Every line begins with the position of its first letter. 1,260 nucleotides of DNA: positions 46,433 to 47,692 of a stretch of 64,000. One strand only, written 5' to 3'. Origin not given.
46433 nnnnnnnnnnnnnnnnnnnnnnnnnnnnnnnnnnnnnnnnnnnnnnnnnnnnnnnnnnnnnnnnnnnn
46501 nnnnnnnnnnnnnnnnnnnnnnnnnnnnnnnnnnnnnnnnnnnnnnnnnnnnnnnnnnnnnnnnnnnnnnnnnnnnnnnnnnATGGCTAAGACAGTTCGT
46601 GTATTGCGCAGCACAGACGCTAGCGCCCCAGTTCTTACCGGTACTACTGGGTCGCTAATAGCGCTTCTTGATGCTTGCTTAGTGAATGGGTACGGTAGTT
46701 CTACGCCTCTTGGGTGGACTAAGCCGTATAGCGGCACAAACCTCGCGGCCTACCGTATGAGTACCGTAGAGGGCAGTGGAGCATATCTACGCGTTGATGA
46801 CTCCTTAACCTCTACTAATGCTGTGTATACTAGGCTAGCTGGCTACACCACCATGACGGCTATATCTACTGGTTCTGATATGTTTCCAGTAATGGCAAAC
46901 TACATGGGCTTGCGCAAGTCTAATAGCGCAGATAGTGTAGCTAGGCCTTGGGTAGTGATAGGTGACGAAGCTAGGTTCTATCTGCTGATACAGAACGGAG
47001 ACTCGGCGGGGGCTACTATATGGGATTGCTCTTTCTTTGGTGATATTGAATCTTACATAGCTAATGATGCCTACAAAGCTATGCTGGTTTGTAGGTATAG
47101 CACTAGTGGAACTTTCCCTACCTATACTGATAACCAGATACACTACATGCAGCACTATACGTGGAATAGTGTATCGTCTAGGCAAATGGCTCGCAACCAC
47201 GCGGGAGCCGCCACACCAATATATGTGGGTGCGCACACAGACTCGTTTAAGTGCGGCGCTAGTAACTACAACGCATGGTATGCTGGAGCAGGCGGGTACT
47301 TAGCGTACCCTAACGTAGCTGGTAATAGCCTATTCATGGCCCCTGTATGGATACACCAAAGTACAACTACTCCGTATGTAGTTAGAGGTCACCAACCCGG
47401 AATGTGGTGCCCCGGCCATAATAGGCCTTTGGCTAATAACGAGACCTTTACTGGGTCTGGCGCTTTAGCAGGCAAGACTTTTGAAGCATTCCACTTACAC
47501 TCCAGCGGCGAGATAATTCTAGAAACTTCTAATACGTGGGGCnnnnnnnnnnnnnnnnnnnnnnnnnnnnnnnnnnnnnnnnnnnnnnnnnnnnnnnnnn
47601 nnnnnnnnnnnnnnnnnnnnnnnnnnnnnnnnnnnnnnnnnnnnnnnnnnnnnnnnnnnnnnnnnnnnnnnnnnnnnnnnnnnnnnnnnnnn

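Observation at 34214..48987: Four-member paralog family plus three copies of a small beta-sandwich module: a candidate multi-receptor adsorption cassette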

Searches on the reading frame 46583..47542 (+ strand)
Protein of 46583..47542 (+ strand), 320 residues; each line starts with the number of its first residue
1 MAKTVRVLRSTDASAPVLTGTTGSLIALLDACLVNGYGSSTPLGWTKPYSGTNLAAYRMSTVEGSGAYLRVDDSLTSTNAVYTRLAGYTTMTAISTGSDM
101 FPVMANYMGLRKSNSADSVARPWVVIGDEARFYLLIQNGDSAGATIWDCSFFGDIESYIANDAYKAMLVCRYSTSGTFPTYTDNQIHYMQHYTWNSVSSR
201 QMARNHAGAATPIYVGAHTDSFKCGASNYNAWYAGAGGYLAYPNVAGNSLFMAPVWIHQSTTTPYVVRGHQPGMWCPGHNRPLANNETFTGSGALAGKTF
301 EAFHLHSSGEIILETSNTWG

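Call 6: search_protein_families(library=pfam, proteins=[window:46583-47542:+], max_evalue=0.1)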
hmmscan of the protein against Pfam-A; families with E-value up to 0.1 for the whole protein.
window:46583-47542:+ (320 aa): 0 families

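Call 7: search_protein_families(library=phrogs, proteins=[window:46583-47542:+], max_evalue=0.01)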
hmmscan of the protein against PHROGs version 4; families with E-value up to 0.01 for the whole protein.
window:46583-47542:+ (320 aa): 3 families
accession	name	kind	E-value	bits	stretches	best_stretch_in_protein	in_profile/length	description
phrog_9600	-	tail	1.9e-56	193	1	4-319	2-329/330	tail assembly protein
phrog_9998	-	unknown function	5.2e-47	162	2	42-307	116-382/401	-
phrog_19312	-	unknown function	7.9e-22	78.9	1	1-196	1-197/332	-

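Call 9: search_dna_similar(query=window:46583-47542:+, collection=phages, mode=protein, max_rows=40)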
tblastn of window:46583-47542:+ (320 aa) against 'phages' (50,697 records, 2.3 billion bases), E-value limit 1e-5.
Records with a match: 64; places in all: 65; records where one place covers at least 80% of the query: 45.
Best place of each record, by identity: <60% 64.
By first word of the organism name: Xanthomonas 20; Stenotrophomonas 13; Xylella 6; Ralstonia 6; Pseudomonas 5; Vibrio 5; Sphingomonas 2; Acidovorax 2; Clavibacter 1; Cylindrospermopsis 1; and 3 more.
By host as written in the record: Stenotrophomonas maltophilia 8; - 7; Ralstonia solanacearum 6; Xylella fastidiosa 4; Xanthomonas sp. 4; Xanthomonas arboricola pv. juglandis IVIA 1317-1a 4; Pseudomonas sp. 4; Shewanella 4; and 16 more.
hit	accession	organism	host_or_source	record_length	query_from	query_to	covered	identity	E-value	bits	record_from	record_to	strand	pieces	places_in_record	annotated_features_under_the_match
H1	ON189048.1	Xanthomonas phage Seregon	-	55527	4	319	99%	37.3%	8e-47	174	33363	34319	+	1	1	tail assembly protein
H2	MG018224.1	Stenotrophomonas phage DLP4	Stenotrophomonas maltophilia D1585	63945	4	320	99%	37.1%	7e-37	145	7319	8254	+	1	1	tail assembly protein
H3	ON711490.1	Xanthomonas phage HXX_Dennis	Xanthomonas campestris XC114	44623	4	320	99%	37.1%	4e-41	158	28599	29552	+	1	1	tail assembly protein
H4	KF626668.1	Xylella phage Salvo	Xylella fastidiosa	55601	1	319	100%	36.8%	1e-46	174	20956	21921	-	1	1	tail assembly protein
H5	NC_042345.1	Xylella phage Salvo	Xylella fastidiosa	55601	1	319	100%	36.8%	1e-46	174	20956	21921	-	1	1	tail assembly protein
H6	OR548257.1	Clavibacter phage 33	Clavibacter michiganensis subsp. ...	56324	4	319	99%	37.1%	7e-44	166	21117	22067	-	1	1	tail assembly protein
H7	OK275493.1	Xanthomonas phage MET13-T1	Xanthomonas sp.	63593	4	319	99%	36.9%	3e-38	149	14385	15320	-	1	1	tail assembly protein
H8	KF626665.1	Xylella phage Sano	Xylella fastidiosa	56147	4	319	99%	36.8%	3e-41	158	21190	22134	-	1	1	tail assembly protein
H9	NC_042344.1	Xylella phage Sano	Xylella fastidiosa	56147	4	319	99%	36.8%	3e-41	158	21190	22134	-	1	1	tail assembly protein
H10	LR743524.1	Xylella phage Bacata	Phage obtained on X. albilineans after ...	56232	1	319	100%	36.4%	2e-44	167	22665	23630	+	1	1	hypothetical protein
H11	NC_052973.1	Xylella phage Bacata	Phage obtained on X. albilineans after ...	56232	1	319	100%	36.4%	2e-44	167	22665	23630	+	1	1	tail assembly protein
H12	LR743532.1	Xanthomonas phage Bosa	Phage obtained from sewage water ...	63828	4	320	99%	36.5%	7e-36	142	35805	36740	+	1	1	hypothetical protein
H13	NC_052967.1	Xanthomonas phage Bosa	Phage obtained from sewage water ...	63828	4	320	99%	36.5%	7e-36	142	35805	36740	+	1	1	tail assembly protein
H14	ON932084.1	Xanthomonas phage vB_Xar_IVIA-DoCa10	Xanthomonas arboricola pv. juglandis ...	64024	4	320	99%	36.5%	9e-37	145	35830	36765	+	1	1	hypothetical protein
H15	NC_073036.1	Xanthomonas phage vB_Xar_IVIA-DoCa10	Xanthomonas arboricola pv. juglandis ...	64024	4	320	99%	36.5%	9e-37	145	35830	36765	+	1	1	hypothetical protein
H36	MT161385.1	Xanthomonas phage FoX4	Xanthomonas campestris pv. campestris ...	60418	4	319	99%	34.4%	6e-37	145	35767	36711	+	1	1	hypothetical protein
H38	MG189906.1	Stenotrophomonas phage vB_SmaS_DLP_5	Stenotrophomonas maltophilia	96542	4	319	99%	34.2%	5e-38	149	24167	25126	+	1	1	tail assembly protein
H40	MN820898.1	Sphingomonas phage vB_StuS_MMDA13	Sphingomonas turrisvirgatae MCT13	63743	4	302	93%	36.1%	6e-44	166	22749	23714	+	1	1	putative tail assembly protein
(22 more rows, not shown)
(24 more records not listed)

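Call 10: get_annotated_region(hit=H4, flank=12000)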
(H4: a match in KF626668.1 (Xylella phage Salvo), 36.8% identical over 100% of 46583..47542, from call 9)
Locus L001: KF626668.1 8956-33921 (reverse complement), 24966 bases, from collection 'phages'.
description: Phage Salvo, complete genome.
organism: Xylella phage Salvo (NCBI taxid 1415147)
taxonomy: Viruses; Duplodnaviria; Heunggongvirae; Uroviricota; Caudoviricetes; Casjensviridae; Salvovirus; Salvovirus salvo
host: Xylella fastidiosa; source: -; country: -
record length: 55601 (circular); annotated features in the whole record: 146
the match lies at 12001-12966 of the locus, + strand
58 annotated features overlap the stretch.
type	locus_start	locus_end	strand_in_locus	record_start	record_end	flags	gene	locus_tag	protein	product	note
CDS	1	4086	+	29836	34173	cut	-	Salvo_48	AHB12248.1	tape measure protein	-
regulatory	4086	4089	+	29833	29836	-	-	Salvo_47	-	ribosome_binding_site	-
CDS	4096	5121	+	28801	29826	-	-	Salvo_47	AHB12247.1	tail assembly protein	-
regulatory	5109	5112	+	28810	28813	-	-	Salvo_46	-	ribosome_binding_site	-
CDS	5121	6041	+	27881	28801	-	-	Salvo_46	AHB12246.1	tail assembly protein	-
regulatory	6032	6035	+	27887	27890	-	-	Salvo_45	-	ribosome_binding_site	-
CDS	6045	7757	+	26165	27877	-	-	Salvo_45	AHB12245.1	tail assembly protein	-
regulatory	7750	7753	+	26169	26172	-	-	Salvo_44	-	ribosome_binding_site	-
CDS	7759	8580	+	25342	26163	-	-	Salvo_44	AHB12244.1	tail assembly protein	-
regulatory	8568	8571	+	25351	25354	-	-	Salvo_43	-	ribosome_binding_site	-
CDS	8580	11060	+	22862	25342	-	-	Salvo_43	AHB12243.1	tail assembly protein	-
regulatory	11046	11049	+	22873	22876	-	-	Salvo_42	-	ribosome_binding_site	-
CDS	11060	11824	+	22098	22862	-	-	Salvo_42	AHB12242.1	tail assembly protein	-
regulatory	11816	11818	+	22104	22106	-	-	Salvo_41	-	ribosome_binding_site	-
CDS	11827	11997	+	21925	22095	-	-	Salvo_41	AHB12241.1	tail assembly protein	-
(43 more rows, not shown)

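Call 11: get_annotated_region(hit=H2, flank=12000)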
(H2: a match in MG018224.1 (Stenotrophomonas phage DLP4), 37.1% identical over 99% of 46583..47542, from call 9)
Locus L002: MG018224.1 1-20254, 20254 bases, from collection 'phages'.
description: Stenotrophomonas phage DLP4, complete genome.
organism: Stenotrophomonas phage DLP4 (NCBI taxid 2047758)
taxonomy: Viruses; Duplodnaviria; Heunggongvirae; Uroviricota; Caudoviricetes; Mesyanzhinovviridae; Bradleyvirinae; Bosavirus
host: Stenotrophomonas maltophilia D1585; source: -; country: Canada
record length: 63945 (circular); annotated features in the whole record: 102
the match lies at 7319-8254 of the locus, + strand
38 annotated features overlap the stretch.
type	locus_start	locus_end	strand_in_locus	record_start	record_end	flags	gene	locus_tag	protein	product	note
CDS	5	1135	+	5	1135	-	-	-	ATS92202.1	virion structural protein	-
CDS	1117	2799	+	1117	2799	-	-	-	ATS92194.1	putative virion structural protein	-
CDS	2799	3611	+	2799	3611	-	-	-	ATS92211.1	putative FAD/FMN-containing dehydrogenase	-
CDS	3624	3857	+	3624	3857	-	-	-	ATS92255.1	putative virion structural protein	-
CDS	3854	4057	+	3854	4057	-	-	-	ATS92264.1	hypothetical protein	-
CDS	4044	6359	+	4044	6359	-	-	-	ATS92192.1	putative virion structural protein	-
CDS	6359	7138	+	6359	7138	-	-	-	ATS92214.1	tail assembly protein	-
CDS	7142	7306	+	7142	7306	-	-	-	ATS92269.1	tail assembly protein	-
CDS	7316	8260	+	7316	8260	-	-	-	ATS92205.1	tail assembly protein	-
CDS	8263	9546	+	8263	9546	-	-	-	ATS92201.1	tail fiber protein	-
CDS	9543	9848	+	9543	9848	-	-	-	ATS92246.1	hypothetical protein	-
CDS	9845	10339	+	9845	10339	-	-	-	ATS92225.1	endolysin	-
CDS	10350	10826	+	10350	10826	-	-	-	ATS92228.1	i-spanin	-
CDS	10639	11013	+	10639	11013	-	-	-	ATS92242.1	o-spanin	-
CDS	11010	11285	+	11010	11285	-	-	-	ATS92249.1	putative membrane protein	-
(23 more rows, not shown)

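Call 19: search_solved_structures(query=window:46583-47542:+, max_evalue=1)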
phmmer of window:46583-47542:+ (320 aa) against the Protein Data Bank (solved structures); distinct sequences matched with E-value up to 1: 3.
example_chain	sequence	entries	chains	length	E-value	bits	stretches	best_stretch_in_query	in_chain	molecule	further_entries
7lgp_A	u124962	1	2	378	0.31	13.6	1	219-312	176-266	Succinyl-diaminopimelate desuccinylase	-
3ic1_A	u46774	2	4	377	0.41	13.2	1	216-306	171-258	Succinyl-diaminopimelate desuccinylase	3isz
5vo3_A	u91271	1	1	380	0.41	13.2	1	216-306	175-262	Succinyl-diaminopimelate desuccinylase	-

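Call 51: search_protein_families(library=pfam, proteins=[L001:12982-14031:+, L002:8263-9543:+], max_evalue=0.01)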
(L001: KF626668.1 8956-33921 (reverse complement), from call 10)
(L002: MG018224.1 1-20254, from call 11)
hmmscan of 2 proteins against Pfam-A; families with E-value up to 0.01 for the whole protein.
L001:12982-14031:+ (350 aa): 2 families
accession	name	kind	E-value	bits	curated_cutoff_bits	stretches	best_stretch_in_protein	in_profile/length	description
PF13385.13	Laminin_G_3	-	1.6e-05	25.5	27.6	1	43-190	1-139/151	Concanavalin A-like lectin/glucanases superfamily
PF02210.31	Laminin_G_2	-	0.00018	22.4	22.9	1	113-160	36-83/126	Laminin G domain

L002:8263-9543:+ (427 aa): 1 family
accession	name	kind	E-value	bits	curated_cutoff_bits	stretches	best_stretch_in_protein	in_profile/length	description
PF05345.18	He_PIG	-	3.6e-10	40.6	24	1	180-229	27-80/96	Putative Ig domain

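Call 63: get_annotated_region(hit=H40, flank=6000)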
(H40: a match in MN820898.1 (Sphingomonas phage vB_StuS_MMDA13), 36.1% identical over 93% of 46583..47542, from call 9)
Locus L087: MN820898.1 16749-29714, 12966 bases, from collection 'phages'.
description: Sphingomonas phage vB_StuS_MMDA13, complete genome.
organism: Sphingomonas phage vB_StuS_MMDA13 (NCBI taxid 2686378)
taxonomy: Viruses; Duplodnaviria; Heunggongvirae; Uroviricota; Caudoviricetes
host: Sphingomonas turrisvirgatae MCT13; source: fresh surface waters; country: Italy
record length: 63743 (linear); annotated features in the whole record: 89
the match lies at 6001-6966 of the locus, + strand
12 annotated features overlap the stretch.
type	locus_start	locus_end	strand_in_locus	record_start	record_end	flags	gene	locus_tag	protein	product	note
CDS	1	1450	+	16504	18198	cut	-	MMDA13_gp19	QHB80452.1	putative structural protein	-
CDS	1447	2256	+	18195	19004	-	-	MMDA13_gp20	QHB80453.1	hypothetical protein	presence of conserved domains: cl10710 [178-262]; cl37077 [31-268]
CDS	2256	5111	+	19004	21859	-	-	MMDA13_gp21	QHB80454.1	putative tail protein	presence of conserved domain: pfam13550 [270-425]; putative phage tail protein (ACLAME 455)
CDS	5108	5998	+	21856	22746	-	-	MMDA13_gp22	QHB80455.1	hypothetical protein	-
CDS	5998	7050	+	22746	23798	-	-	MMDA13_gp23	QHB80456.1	putative tail assembly protein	-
CDS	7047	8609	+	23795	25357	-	-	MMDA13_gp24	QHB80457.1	hypothetical protein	presence of conserved domain: cl02614 [252-379]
CDS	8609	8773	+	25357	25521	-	-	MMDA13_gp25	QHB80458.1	putative tail assembly protein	-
CDS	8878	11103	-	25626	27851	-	-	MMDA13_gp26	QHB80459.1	putative DNA polymerase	presence of conserved domains: cl10023 [347-519]; cl10012 [115-232]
CDS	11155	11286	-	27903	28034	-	-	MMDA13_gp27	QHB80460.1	putative DNA-directed RNA polymerase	-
CDS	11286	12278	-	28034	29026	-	-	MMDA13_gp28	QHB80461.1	putative DNA polymerase III beta subunit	presence of conserved domain: cl29549 [2-269]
CDS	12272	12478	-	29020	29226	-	-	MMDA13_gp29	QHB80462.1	hypothetical protein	-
CDS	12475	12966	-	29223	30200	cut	-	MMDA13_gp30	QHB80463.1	putative queuosine tRNA ribosyltransferase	presence of conserved domain: cl19224 [66-299]; putative queuosine tRNA ribosyltransferase DpdA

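Call 64: get_annotated_region(hit=H38, flank=14000)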
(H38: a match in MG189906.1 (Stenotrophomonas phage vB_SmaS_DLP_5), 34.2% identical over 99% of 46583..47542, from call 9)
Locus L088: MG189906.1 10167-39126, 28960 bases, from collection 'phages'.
description: Stenotrophomonas phage vB_SmaS_DLP_5, complete genome.
organism: Stenotrophomonas phage vB_SmaS_DLP_5 (NCBI taxid 2044561)
taxonomy: Viruses; Duplodnaviria; Heunggongvirae; Uroviricota; Caudoviricetes; Delepquintavirus; Delepquintavirus DLP5
host: Stenotrophomonas maltophilia; source: -; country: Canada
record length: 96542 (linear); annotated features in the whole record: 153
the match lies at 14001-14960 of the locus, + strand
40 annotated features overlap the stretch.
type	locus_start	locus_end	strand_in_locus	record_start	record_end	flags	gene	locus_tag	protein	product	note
CDS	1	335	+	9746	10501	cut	-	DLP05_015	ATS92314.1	hypothetical protein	-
CDS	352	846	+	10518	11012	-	-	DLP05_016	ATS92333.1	hypothetical protein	-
CDS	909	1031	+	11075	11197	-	-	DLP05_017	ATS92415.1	hypothetical protein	-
CDS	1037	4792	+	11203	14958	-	-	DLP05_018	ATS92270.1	tape measure protein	-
CDS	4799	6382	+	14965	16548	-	-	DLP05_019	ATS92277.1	hypothetical protein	-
CDS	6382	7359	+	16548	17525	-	-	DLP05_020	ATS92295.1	hypothetical protein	-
CDS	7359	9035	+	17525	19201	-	-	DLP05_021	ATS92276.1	hypothetical protein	-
CDS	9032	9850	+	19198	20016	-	-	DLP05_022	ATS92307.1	minor tail protein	-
CDS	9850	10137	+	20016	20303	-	-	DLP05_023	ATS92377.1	hypothetical protein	one transmembrane domain prediction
CDS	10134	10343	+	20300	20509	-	-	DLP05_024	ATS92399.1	hypothetical protein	-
CDS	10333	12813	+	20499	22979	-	-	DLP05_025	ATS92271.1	tail protein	-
CDS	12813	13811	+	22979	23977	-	-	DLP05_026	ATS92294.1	tail assembly protein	-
CDS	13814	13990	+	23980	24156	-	-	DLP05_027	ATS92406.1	tail assembly protein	-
CDS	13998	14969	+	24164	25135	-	-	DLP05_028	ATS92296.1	tail assembly protein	-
CDS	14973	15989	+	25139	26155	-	-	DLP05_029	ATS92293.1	tail fiber protein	-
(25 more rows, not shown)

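Call 85: get_annotated_region(hit=H36, flank=9000)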
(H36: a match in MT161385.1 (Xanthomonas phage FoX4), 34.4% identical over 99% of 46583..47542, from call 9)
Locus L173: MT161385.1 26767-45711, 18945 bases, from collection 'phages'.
description: Xanthomonas phage FoX4, complete genome.
organism: Xanthomonas phage FoX4 (NCBI taxid 2723900)
taxonomy: Viruses; Duplodnaviria; Heunggongvirae; Uroviricota; Caudoviricetes; Foxquatrovirus; Foxquatrovirus fox4
host: Xanthomonas campestris pv. campestris GBBC 1412; source: soil; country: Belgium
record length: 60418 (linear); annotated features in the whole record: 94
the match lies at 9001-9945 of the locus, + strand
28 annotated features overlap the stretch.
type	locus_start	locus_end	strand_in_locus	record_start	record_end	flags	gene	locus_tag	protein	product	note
CDS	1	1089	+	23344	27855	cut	-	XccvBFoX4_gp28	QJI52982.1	tape measure protein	-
CDS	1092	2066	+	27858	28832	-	-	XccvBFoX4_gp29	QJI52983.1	hypothetical protein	-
CDS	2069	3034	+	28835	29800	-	-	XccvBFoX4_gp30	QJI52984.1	hypothetical protein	-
CDS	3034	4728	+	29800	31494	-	-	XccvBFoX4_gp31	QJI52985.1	tail assembly protein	-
CDS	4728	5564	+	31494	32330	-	-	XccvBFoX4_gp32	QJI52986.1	putative FAD/FMN dehydrogenase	-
CDS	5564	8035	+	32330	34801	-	-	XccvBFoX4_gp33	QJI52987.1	tail protein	-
CDS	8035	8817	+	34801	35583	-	-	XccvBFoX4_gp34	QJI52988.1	putative SGNH hydrolase protein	-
CDS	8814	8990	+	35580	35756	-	-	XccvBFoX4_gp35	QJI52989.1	hypothetical protein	-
CDS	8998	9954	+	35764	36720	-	-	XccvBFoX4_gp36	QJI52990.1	hypothetical protein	-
CDS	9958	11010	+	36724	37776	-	-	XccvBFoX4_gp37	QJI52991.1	putative structural protein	-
CDS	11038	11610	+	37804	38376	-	-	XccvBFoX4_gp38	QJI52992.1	endolysin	-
CDS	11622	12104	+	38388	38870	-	-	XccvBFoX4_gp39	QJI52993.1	putative holin/antiholin protein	-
CDS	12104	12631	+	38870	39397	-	-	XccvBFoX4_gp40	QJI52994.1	hypothetical protein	-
CDS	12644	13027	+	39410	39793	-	-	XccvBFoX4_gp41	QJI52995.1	hypothetical protein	-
CDS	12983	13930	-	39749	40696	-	-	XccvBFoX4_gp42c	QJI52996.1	hypothetical protein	-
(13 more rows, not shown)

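Call 94: search_protein_families(library=padloc, proteins=[window:46583-47542:+], max_evalue=0.01)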
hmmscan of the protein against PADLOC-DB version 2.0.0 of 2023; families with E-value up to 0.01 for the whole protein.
window:46583-47542:+ (320 aa): 0 families

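Call 95: search_protein_families(library=ncbifam, proteins=[window:46583-47542:+], max_evalue=0.01)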
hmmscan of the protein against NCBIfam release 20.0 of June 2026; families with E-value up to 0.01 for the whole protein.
window:46583-47542:+ (320 aa): 0 families
